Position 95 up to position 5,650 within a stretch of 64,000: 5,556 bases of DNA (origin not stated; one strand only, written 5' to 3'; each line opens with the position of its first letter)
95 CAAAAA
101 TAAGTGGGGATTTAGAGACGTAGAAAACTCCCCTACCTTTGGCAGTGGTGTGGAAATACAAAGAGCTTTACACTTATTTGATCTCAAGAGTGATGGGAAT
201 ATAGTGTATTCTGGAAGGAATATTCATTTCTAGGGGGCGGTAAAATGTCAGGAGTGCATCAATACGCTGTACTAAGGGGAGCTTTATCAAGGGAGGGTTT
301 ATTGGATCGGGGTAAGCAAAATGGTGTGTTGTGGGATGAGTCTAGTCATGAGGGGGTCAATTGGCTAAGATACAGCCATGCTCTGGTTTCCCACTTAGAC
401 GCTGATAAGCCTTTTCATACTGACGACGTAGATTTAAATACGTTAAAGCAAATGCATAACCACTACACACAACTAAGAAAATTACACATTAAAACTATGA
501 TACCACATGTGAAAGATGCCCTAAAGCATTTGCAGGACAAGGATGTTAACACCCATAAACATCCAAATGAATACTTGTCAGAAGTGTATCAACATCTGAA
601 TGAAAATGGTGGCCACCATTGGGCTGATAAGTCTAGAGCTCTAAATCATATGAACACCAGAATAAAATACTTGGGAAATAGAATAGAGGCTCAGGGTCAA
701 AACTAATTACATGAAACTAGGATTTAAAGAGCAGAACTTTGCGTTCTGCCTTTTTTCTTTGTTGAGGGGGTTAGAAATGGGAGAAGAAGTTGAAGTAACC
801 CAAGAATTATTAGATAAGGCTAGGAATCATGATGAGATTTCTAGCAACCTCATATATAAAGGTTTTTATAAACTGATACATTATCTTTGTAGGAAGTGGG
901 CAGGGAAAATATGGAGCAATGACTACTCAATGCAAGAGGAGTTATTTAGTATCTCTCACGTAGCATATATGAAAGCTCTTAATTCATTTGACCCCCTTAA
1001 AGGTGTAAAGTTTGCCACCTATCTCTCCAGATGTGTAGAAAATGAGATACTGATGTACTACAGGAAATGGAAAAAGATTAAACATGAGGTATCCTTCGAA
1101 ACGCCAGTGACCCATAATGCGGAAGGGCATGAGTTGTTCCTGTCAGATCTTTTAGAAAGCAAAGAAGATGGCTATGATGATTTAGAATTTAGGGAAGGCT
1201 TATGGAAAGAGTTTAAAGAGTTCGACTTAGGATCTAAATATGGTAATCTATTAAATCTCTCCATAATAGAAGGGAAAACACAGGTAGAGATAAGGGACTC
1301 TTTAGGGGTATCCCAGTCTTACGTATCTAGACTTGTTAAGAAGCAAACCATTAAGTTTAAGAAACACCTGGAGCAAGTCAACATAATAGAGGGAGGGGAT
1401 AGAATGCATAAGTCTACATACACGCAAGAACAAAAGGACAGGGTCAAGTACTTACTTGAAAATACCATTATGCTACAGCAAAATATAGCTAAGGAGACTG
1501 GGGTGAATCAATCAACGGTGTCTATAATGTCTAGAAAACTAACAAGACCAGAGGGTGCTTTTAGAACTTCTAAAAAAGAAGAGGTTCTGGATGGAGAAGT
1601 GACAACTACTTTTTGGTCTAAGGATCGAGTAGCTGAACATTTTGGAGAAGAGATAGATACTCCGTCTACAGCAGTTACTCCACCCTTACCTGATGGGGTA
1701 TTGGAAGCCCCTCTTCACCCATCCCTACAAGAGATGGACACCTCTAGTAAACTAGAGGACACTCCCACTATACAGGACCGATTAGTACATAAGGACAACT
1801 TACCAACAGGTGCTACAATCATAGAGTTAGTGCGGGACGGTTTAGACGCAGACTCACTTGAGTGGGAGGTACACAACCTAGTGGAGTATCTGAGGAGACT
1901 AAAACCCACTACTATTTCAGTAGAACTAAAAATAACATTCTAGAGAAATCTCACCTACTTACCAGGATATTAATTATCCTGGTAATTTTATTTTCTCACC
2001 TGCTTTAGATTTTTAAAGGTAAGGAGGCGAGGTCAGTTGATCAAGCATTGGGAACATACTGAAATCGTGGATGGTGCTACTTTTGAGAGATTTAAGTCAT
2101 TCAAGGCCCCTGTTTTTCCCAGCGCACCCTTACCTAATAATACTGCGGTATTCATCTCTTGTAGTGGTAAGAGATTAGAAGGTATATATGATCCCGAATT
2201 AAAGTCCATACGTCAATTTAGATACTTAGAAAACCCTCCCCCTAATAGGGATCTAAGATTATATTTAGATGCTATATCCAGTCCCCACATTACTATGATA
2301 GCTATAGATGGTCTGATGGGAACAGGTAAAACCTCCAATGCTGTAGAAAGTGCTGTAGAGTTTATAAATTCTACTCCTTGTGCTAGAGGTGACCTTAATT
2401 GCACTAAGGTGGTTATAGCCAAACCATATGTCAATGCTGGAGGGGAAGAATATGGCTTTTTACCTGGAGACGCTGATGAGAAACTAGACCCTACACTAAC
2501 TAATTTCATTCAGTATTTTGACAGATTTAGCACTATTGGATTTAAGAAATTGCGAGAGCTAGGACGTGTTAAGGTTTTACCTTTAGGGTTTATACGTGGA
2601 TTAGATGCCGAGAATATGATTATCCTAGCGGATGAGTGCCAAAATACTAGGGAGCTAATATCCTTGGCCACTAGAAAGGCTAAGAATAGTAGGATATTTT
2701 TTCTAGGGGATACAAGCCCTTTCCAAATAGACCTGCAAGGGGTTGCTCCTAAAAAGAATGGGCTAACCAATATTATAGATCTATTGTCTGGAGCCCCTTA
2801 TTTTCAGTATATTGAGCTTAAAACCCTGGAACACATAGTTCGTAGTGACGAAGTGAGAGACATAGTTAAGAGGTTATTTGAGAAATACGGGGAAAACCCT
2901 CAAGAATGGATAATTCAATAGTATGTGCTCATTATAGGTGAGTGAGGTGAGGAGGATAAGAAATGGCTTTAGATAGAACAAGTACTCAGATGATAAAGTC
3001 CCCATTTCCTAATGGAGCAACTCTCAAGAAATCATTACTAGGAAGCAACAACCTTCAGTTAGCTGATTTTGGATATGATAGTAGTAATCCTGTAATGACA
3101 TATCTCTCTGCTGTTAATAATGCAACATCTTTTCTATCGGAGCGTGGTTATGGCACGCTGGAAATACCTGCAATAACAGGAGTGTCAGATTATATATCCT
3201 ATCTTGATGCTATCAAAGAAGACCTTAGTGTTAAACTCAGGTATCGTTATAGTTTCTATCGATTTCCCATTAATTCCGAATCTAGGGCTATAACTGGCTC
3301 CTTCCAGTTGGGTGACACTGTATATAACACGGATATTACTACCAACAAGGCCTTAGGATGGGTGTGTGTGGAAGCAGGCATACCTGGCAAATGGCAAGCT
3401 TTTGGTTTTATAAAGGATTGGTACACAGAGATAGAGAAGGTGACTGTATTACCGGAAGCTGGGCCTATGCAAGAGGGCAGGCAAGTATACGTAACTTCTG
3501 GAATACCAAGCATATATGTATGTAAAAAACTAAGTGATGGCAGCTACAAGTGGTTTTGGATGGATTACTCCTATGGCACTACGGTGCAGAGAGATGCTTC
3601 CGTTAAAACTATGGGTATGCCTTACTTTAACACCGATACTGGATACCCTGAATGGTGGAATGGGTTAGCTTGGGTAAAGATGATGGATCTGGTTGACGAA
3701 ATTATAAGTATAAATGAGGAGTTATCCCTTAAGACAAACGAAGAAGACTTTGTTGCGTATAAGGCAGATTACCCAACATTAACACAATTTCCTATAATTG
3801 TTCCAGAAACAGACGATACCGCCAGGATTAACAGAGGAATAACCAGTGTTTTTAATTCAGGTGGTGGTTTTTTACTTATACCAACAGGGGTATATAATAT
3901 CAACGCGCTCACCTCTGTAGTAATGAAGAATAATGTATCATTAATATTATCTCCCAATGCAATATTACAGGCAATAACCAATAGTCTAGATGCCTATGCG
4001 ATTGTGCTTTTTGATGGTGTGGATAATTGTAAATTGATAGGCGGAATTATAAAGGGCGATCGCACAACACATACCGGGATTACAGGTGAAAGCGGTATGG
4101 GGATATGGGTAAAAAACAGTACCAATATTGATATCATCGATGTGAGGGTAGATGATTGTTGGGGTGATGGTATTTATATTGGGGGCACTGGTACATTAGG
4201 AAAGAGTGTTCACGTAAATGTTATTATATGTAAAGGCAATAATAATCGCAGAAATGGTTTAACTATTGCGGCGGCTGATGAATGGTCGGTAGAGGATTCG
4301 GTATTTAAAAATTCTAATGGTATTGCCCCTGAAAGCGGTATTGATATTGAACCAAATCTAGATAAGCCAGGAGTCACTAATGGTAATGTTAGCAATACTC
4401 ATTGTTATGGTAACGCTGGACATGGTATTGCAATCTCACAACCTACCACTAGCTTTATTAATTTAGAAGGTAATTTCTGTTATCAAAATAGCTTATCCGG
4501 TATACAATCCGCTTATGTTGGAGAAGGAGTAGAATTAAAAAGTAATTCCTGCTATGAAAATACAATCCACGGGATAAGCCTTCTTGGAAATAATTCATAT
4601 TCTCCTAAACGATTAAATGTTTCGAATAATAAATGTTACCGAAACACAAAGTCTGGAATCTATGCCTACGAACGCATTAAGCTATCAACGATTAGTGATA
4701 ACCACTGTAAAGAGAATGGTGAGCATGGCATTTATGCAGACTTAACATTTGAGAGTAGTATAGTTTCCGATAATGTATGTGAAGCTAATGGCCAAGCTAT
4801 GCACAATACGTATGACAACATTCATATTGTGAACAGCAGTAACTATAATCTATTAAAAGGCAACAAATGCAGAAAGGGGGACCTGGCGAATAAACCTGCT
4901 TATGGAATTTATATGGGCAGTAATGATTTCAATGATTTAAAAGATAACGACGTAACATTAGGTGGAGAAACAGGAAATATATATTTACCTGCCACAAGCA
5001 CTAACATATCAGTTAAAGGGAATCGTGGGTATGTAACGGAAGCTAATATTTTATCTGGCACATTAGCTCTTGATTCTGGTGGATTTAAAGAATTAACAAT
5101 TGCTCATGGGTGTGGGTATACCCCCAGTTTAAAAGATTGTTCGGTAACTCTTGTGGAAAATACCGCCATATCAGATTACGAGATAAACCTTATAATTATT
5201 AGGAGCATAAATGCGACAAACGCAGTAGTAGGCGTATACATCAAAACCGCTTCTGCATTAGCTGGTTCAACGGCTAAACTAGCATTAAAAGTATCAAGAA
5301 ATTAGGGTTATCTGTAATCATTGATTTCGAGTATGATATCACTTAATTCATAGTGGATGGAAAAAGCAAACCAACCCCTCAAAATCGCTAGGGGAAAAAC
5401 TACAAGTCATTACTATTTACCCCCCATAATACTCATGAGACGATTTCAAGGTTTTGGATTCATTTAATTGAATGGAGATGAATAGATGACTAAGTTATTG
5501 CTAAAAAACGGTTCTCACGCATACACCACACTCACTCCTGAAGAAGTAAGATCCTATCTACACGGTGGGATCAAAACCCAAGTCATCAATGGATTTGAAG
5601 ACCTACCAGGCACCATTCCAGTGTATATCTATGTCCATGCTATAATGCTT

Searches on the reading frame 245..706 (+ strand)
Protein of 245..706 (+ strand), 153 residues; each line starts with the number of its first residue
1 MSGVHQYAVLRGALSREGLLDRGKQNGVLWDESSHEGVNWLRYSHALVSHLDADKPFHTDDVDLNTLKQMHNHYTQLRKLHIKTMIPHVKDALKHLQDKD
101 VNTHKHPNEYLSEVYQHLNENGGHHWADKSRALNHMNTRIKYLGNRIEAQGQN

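Call 43: find_encoding_contigs(protein=window:245-706:+, flank=10000, max_places=4)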
Protein window:245-706:+ (153 aa): 10 contigs read that carry it; 4 places shown.
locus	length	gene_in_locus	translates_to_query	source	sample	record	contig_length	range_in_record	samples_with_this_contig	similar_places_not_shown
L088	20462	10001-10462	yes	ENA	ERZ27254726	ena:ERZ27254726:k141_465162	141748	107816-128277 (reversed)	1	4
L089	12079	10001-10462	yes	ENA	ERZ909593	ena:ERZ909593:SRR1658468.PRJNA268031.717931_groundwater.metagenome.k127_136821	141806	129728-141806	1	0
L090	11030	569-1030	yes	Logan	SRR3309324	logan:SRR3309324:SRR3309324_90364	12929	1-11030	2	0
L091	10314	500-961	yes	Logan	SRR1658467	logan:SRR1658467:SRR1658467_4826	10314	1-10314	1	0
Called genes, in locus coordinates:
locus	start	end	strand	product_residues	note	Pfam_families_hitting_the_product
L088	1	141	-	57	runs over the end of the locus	-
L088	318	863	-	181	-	-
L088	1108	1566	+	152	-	-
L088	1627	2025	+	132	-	-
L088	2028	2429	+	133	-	-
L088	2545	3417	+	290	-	PF07460:NUMOD3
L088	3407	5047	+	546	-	PF05876:GpA_ATPase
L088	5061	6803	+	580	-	-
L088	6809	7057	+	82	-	-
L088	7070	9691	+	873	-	PF02195:ParB_N, PF12294:DUF3626 (weak)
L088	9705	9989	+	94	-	-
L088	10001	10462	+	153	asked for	-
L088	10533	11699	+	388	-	PF04542:Sigma70_r2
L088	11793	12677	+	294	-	PF02562:PhoH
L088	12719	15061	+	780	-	PF13229:Beta_helix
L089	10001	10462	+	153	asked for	-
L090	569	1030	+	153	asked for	-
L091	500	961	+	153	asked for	-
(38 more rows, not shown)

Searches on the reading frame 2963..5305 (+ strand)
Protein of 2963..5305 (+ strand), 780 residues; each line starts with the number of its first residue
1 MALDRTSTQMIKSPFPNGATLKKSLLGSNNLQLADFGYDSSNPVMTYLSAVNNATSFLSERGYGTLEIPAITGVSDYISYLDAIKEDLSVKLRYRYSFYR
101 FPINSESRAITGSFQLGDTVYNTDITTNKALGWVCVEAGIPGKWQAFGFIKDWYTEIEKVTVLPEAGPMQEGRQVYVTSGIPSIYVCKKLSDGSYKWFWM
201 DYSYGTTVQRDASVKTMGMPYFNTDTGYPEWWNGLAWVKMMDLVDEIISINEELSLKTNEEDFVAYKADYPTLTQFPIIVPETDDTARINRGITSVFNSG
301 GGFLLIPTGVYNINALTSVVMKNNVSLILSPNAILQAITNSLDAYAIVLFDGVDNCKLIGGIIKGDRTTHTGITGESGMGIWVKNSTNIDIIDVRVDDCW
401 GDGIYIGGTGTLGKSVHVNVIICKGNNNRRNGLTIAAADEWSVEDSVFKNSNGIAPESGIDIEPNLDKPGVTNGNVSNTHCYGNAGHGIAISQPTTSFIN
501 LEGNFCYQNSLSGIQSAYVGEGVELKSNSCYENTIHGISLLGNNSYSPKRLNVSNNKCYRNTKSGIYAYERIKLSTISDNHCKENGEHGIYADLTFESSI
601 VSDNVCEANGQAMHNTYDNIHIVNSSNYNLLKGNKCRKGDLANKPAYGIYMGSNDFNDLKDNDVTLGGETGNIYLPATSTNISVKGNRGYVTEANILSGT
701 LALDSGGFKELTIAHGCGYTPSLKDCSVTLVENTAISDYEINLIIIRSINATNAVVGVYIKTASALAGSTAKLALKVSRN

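Call 10: search_protein_families(library=pfam, proteins=[window:2963-5305:+], max_evalue=0.01)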
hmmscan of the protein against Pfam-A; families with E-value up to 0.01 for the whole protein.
window:2963-5305:+ (780 aa): 1 family
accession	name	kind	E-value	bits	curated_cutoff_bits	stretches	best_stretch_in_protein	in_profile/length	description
PF13229.12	Beta_helix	-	8.1e-14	52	25.9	2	380-545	2-149/158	Right handed beta helix region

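Call 11: search_protein_families(library=phrogs, proteins=[window:2963-5305:+], max_evalue=0.001)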
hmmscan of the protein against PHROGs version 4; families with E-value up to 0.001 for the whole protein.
window:2963-5305:+ (780 aa): 4 families
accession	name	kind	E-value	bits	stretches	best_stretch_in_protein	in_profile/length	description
phrog_14824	-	unknown function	3.3e-29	102.6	1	302-491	250-443/719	-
phrog_34663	-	unknown function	1e-15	58.3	1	309-465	234-394/698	-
phrog_7458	-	tail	1.4e-06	27.9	0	281-320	134-173/732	tail spike protein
phrog_20787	-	head and packaging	7.3e-06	27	1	194-239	15-61/67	virion structural protein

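Call 76: search_dna_similar(query=window:2963-5305:+, collection=phages, mode=protein, max_rows=12)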
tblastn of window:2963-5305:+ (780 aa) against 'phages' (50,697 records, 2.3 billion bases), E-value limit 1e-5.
Records with a match: 297; places in all: 297; records where one place covers at least 80% of the query: 0.
Best place of each record, by identity: <60% 297.
By first word of the organism name: Vibrio 197; Bacillus 48; Bacteroides 27; Acinetobacter 11; Clostridium 5; uncultured 2; Corynebacterium 2; Amedibacillus 2; Bacteriophage 1; Escherichia 1; and 1 more.
By host as written in the record: - 189; Bacteroides intestinalis DSM 108646 25; Bacillus subtilis 15; Bacillus subtilis BEST7003 8; Vibrio lentus 6; Vibrio crassostreae 4; Bacillus pumilus GR8 4; Clostridium_AQ sp003481775 DA55 3; and 29 more.
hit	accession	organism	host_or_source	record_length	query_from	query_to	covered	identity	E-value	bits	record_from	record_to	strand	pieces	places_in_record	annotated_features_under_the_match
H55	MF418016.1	Bacillus phage vB_BceM-HSE3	Bacillus cereus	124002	282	702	54%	28.0%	2e-29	132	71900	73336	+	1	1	hypothetical protein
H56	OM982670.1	Bacillus phage SBSphiJ3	Bacillus subtilis BEST7003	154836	304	726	54%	24.3%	2e-6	58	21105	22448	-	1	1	hypothetical protein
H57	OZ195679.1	Vibrio phage K174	Seawater and oysters mix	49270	275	541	34%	31.2%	3e-20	102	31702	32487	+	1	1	tail spike protein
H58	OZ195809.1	Vibrio phage K195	Seawater and oysters mix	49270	275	541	34%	31.2%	3e-20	102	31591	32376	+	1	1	tail spike protein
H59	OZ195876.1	Vibrio phage K85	Seawater and oysters mix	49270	275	541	34%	31.2%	3e-20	102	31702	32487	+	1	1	tail spike protein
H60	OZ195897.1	Vibrio phage K154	Seawater and oysters mix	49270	275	541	34%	31.2%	3e-20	102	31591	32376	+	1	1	tail spike protein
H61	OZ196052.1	Vibrio phage K107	Seawater and oysters mix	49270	275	541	34%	31.2%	3e-20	102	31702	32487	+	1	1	tail spike protein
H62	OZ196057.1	Vibrio phage K103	Seawater and oysters mix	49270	275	541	34%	31.2%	3e-20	102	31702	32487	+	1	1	tail spike protein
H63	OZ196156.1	Vibrio phage K84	Seawater and oysters mix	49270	275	541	34%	31.2%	3e-20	102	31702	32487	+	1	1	tail spike protein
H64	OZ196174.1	Vibrio phage K194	Seawater and oysters mix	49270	275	541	34%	31.2%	3e-20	102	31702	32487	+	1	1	tail spike protein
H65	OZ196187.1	Vibrio phage K132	Seawater and oysters mix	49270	275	541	34%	31.2%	3e-20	102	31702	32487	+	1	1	tail spike protein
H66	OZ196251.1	Vibrio phage K130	Seawater and oysters mix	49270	275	541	34%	31.2%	3e-20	102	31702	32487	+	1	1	tail spike protein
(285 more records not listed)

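Call 77: get_annotated_region(hit=H55, flank=9000)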
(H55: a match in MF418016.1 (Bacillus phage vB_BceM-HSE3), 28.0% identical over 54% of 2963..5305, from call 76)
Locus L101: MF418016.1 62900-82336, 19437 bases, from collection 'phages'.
description: Bacillus phage vB_BceM-HSE3, complete genome.
organism: Bacillus phage vB_BceM-HSE3 (NCBI taxid 2170705)
taxonomy: Viruses; Duplodnaviria; Heunggongvirae; Uroviricota; Caudoviricetes
host: Bacillus cereus; source: hospital sewage; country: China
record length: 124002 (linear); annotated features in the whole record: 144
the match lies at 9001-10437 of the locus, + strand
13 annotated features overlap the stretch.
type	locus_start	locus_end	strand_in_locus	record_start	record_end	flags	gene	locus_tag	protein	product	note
CDS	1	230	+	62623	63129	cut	-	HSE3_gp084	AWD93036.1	baseplate protein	gp084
CDS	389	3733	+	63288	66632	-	-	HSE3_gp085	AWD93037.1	tail protein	gp085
CDS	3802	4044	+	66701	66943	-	-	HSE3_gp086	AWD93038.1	hypothetical protein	gp086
CDS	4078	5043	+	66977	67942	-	-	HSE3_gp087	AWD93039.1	hypothetical protein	gp087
CDS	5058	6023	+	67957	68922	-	-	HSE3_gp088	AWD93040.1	virion structural protein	gp088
CDS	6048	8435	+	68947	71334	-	-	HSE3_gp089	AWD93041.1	hypothetical protein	gp089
CDS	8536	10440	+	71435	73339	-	-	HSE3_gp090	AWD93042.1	hypothetical protein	gp090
CDS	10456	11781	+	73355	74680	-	-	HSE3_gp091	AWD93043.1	tail protein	gp091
CDS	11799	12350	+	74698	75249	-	-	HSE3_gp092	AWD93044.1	hypothetical protein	gp092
CDS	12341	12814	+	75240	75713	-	-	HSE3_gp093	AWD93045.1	hypothetical protein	gp093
CDS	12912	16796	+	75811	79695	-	-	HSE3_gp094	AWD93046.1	hypothetical protein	gp094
CDS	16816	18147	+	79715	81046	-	-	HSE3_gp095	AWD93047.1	tailspike protein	gp095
CDS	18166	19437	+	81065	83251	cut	-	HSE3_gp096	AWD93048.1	hypothetical protein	gp096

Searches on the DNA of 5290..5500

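Call 80: search_rna_families(source=window, start=5290, end=5500, threshold=evalue, max_evalue=5)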
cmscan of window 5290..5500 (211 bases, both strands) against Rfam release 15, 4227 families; matches with E-value up to 5: 2.
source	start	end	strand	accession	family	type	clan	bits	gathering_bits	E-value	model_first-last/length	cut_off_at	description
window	5329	5404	-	RF03504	mir-9461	Gene; miRNA;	-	15.9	84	0.83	1-80/80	no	mir-9461 microRNA precursor family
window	5393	5458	+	RF02126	GHRLOS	Gene; lncRNA;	-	10.6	48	2.1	1-70/70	no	Ghrelin opposite strand RNA conserved region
